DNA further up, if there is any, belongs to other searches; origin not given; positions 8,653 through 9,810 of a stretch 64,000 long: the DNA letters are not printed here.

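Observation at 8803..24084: Candidate new surface system: two anchorless giant modular exoproteins, an acidic micro-ORF and an LRR membrane protein as one transcription unit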

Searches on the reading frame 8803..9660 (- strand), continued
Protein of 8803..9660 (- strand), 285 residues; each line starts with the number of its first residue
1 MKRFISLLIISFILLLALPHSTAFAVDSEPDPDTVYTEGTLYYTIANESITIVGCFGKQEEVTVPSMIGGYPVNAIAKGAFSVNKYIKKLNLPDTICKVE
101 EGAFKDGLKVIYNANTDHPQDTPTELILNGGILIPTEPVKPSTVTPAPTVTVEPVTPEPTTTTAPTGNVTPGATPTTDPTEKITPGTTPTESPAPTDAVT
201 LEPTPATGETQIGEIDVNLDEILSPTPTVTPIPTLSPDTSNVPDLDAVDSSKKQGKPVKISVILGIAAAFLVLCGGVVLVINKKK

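Call 106: search_protein_families(library=ncbifam, proteins=[L096:6786-7070:+, L096:7098-7835:+, L096:7832-8290:+, L096:8787-10328:+, L096:10402-11127:+, L096:11129-11818:+, L096:11825-12490:+, L096:12551-13963:+, L181:3693-4730:+, L181:955-1404:+], max_evalue=0.001)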
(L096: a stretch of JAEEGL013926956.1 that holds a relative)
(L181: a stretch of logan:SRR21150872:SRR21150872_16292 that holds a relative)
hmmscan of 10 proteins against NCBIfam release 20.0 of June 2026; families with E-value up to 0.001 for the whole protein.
L096:6786-7070:+ (94 aa): 4 families
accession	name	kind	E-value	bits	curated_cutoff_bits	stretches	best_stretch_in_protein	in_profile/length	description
NF033530.1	lasso_PqqD_Strm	exception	6.1e-10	39.2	70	1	41-93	25-77/78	lasso peptide biosynthesis PqqD family chaperone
NF033536.1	lasso_PqqD_Bac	exception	7.8e-07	29.2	80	1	42-92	34-84/88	lasso peptide biosynthesis PqqD family chaperone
TIGR04302.1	geo_PqqD_fam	equivalog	1.5e-05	25.3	100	1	39-90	46-96/102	GeoRSP system PqqD family peptide chaperone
NF050069.2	PqqD_rel_WgkC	exception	0.00046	20.1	110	1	40-90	32-82/103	PqqD family peptide maturation chaperone WgkC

L096:7098-7835:+ (245 aa): 4 families
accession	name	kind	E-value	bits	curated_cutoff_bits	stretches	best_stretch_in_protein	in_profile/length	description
TIGR00679.1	hpr-ser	equivalog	4.9e-05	22.7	240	1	85-145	128-185/300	HPr(Ser) kinase/phosphatase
TIGR04355.1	HprK_rel_B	hypoth_equivalog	6.5e-05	22.2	200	1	88-153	144-206/351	HprK-related kinase B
TIGR04249.1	SCM_chp_ScmC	equivalog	8.8e-05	22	125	1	50-188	81-229/292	SynChlorMet cassette protein ScmC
TIGR04352.1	HprK_rel_A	equivalog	0.0009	18.4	200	0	87-116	95-124/280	HprK-related kinase A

L096:7832-8290:+ (152 aa): 1 family
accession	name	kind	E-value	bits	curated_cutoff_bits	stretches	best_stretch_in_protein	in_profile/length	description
TIGR02228.1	sigpep_I_arch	equivalog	1.1e-05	25.3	51.85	1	20-93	37-116/158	signal peptidase I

L096:8787-10328:+ (513 aa): 4 families
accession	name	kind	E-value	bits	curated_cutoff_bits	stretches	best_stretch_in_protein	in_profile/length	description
NF006897.1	PRK09379.1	equivalog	5.2e-26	91.6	441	1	105-361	53-291/298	polyisoprenyl-teichoic acid--peptidoglycan teichoic acid transferase TagU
NF051849.1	LCP_trans_Cps2A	equivalog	1.9e-25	90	650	1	107-341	217-440/477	LCP family glycopolymer transferase CpsA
TIGR00350.1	lytR_cpsA_psr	domain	3.2e-24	85.9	62.3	1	134-288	2-151/152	LCP family glycopolymer transferase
NF047591.1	ligase_LytR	equivalog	7.8e-16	58.3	450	1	103-335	49-283/336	glycopolymer--peptidoglycan transferase LytR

L096:10402-11127:+ (241 aa): 6 families
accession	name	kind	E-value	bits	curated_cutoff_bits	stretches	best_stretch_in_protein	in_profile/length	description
TIGR01006.1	polys_exp_MPA1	subfamily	1.7e-37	129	296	1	15-230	3-222/226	CspC family polysaccharide chain length determinant protein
TIGR03007.1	pepcterm_ChnLen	equivalog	1.2e-11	43.5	278.85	1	167-238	398-469/498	XrtA system polysaccharide chain length determinant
TIGR01005.1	eps_transp_fam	subfamily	3.8e-11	41.9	411.7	1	17-116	1-102/754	exopolysaccharide transport protein family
TIGR03017.1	EpsF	equivalog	9.3e-10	37.8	422.75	1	162-229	376-443/444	chain length determinant protein EpsF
NF008568.0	PRK11519.1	equivalog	1.4e-07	30.1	1068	1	10-110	8-109/720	tyrosine-protein kinase Wzc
NF007350.0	PRK09841.1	equivalog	8.4e-07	27.5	1248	0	80-152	181-253/726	tyrosine-protein kinase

L096:11129-11818:+ (229 aa): 15 families
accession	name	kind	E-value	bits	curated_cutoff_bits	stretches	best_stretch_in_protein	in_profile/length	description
TIGR01007.1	eps_fam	subfamily_domain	1.1e-45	155.7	108.05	1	14-216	1-203/204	polysaccharide biosynthesis tyrosine autokinase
NF007350.0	PRK09841.1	equivalog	3.7e-32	111.3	1248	1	12-221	511-720/726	tyrosine-protein kinase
TIGR03029.1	EpsG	equivalog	5.4e-28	97.9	313.8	1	13-203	84-273/274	chain length determinant protein tyrosine kinase EpsG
NF008568.0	PRK11519.1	equivalog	1.2e-25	89.9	1068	1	11-221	504-715/720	tyrosine-protein kinase Wzc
TIGR03018.1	pepcterm_TyrKin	hypoth_equivalog_domain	2.3e-25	89.1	230.65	1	34-203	37-207/207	XrtA-associated tyrosine autokinase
TIGR01005.1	eps_transp_fam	subfamily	1.2e-19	70.1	411.7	1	13-220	527-733/754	exopolysaccharide transport protein family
TIGR01969.1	minD_arch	subfamily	3.4e-08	33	201.75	1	35-209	3-174/251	cell division ATPase MinD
TIGR01968.1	minD_bact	equivalog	6.5e-08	32.2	212.9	1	34-175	3-143/261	septum site-determining protein MinD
NF041136.1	MrpORP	equivalog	6.6e-08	32.2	450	1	34-88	7-61/365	iron-sulfur cluster carrier protein MrpORP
NF041546.1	ParA_partition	equivalog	9.7e-07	28.5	180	0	124-194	58-127/203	ParA family partition ATPase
NF008669.0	PRK11670.1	equivalog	1.1e-06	27.8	348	1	11-207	86-281/369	iron-sulfur cluster carrier protein ApbC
NF047398.1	AAA_KGGVGR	domain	1.2e-05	25.7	90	0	37-189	7-188/190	KGGVGR-motif variant AAA ATPase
TIGR03815.1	CpaE_hom_Actino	equivalog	1.9e-05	24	154.45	1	34-175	113-254/340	septum site-determining protein Ssd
NF008079.0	PRK10818.1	equivalog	0.00047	19.6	508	1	35-188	5-158/270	septum site-determining protein MinD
NF053622.1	ATPseBagAMYCTU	equivalog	0.0005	19.6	400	0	39-83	13-56/325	ATPase BagA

L096:11825-12490:+ (221 aa): 1 family
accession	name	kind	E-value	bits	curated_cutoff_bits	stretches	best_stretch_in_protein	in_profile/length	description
NF041488.1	caps_synth_Cps4B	equivalog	1.2e-20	74.2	400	1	1-213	1-224/243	capsular polysaccharide biosynthesis protein Cps4B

L096:12551-13963:+ (470 aa): 10 families
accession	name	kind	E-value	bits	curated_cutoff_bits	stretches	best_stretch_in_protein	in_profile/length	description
TIGR03025.1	EPS_sugtrans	subfamily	2.3e-87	294.1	295.55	1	29-442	9-442/445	exopolysaccharide biosynthesis polyprenyl glycosylphosphotransferase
TIGR03023.1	WcaJ_sugtrans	equivalog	1.1e-69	235.9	410.75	1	200-440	205-448/453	undecaprenyl-phosphate glucose phosphotransferase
TIGR03013.1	EpsB_2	subfamily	2.4e-65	221.3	393.35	1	254-441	251-439/443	TIGR03013 family XrtA/PEP-CTERM system glycosyltransferase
TIGR03022.1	WbaP_sugtrans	subfamily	3.1e-50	171.8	403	1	219-438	220-449/456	undecaprenyl-phosphate galactose phosphotransferase WbaP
NF007518.0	PRK10124.1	equivalog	4.4e-42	144.4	684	1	255-441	271-460/464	undecaprenyl-phosphate glucose phosphotransferase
NF052601.1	undeca_RfbP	equivalog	6.6e-42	143.4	330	2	331-443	131-240/244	undecaprenyl-phosphate galactose phosphotransferase family protein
NF041877.1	EPS_EpsZ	equivalog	1.4e-40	139.4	800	1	242-438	250-452/459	exopolysaccharide biosynthesis polyisoprenyl-phosphate hexose-1-phosphate transferase EpsZ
NF050817.1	PolSacchBiosHfsE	equivalog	1.5e-36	126.2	750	1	255-438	269-459/467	polysaccharide biosynthesis protein HfsE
NF011751.0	PRK15204.1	equivalog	6.2e-31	107.5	907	1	255-439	277-470/476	undecaprenyl-phosphate galactose phosphotransferase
NF045514.1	glycotran_HepC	equivalog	1.4e-26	93.2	140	1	231-368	90-211/220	heterocyst development glycosyltransferase HepC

L181:3693-4730:+ (345 aa): 0 families

L181:955-1404:+ (149 aa): 1 family
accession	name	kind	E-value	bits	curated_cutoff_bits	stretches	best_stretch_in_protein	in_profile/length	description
TIGR02228.1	sigpep_I_arch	equivalog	5.6e-06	26.3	51.85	1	20-93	37-116/158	signal peptidase I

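Call 107: search_protein_families(library=pfam, proteins=[L096:6786-7070:+, L096:7098-7835:+, L096:7832-8290:+, L096:8787-10328:+, L096:10402-11127:+, L096:11129-11818:+, L096:11825-12490:+, L096:12551-13963:+, L120:3655-5061:-, L120:6739-8742:+], max_evalue=0.001)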
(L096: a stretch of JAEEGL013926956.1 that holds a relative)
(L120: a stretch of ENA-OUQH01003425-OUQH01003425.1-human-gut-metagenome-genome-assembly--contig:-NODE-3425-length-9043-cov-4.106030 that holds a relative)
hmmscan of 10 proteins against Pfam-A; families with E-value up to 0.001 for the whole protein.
L096:6786-7070:+ (94 aa): 1 family
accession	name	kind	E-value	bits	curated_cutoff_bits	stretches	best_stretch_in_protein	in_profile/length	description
PF05402.18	PqqD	-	1.5e-13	51.3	23.4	1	31-93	9-66/67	Coenzyme PQQ synthesis protein D (PqqD)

L096:7098-7835:+ (245 aa): 1 family
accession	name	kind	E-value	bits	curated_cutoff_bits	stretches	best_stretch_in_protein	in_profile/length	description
PF07475.17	Hpr_kinase_C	-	0.0007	19.6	33.3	0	88-149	6-63/171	HPr Serine kinase C-terminal domain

L096:7832-8290:+ (152 aa): 0 families

L096:8787-10328:+ (513 aa): 1 family
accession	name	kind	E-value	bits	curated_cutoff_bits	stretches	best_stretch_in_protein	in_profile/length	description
PF03816.19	LytR_cpsA_psr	-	1.4e-27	97.1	24.6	1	134-288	1-149/150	LytR_cpsA_psr family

L096:10402-11127:+ (241 aa): 2 families
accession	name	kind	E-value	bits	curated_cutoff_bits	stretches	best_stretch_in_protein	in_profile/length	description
PF02706.20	Wzz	-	1.4e-13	51.4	25.5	1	19-105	2-88/91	Chain length determinant protein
PF13807.11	GNVR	-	0.00018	21.8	27.7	1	154-200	30-76/82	G-rich domain on putative tyrosine kinase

L096:11129-11818:+ (229 aa): 4 families
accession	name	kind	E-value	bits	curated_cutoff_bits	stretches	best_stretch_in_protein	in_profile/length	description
PF13614.12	AAA_31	-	4.3e-11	43.5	27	1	37-196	5-170/177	AAA domain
PF10609.15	ParA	-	2.2e-08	34.3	27.1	1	33-208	3-178/246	NUBPL iron-transfer P-loop NTPase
PF01656.29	CbiA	-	1.9e-07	31.5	25.4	1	37-208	3-86/125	CobQ/CobB/MinD/ParA nucleotide binding domain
PF02374.21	ArsA_ATPase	-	0.00081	19.1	24.3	0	35-70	3-38/305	Anion-transporting ATPase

L096:11825-12490:+ (221 aa): 1 family
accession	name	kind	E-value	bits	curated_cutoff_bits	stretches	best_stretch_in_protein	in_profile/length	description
PF19567.5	CpsB_CapC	-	7.3e-41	140.6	27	1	3-219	3-225/234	Capsular polysaccharide synthesis, CpsB/CapC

L096:12551-13963:+ (470 aa): 1 family
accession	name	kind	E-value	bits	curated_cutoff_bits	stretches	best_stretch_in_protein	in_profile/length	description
PF02397.22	Bac_transf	-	3.6e-61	206.2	27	1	258-439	1-178/179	Bacterial sugar transferase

L120:3655-5061:- (468 aa): 1 family
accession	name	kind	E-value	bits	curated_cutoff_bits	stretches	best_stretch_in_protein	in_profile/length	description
PF14907.12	NTP_transf_5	-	2e-36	126.3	31.2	1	108-346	12-249/249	Uncharacterised nucleotidyltransferase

L120:6739-8742:+ (667 aa): 5 families
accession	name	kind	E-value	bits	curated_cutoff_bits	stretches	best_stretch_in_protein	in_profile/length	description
PF00664.28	ABC_membrane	-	1.2e-21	78.1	28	1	93-354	9-273/274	ABC transporter transmembrane region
PF00005.33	ABC_tran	-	2.5e-18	67.4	25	1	442-617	6-137/137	ABC transporter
PF02463.25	SMC_N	-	3.4e-05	23.8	40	0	597-653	149-206/220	RecF/RecN/SMC N terminal domain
PF13401.12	AAA_22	-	0.00058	20.6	27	0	448-615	6-93/130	AAA domain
PF13604.12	AAA_30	-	0.00096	19.4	27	1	448-491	19-59/191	AAA domain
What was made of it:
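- Closest known: Lasso-peptide / RRE-dependent RiPP precursors. Same: PqqD, HprK-like, NTP_transf_5 and ABC genes lie beside the cassette in relatives (calls 106, 107).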

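Call 108: search_protein_families(library=pfam, proteins=[L086:11517-11753:-, L086:12444-12746:-, L086:12909-13553:-, L086:13758-15146:-, L086:16161-16529:-, L086:16716-17372:-], max_evalue=0.1)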
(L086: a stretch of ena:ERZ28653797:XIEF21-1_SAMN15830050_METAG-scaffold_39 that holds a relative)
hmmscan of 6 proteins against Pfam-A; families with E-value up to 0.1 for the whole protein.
L086:11517-11753:- (78 aa): 0 families

L086:12444-12746:- (100 aa): 0 families

L086:12909-13553:- (214 aa): 0 families

L086:13758-15146:- (462 aa): 0 families

L086:16161-16529:- (122 aa): 0 families

L086:16716-17372:- (218 aa): 0 families
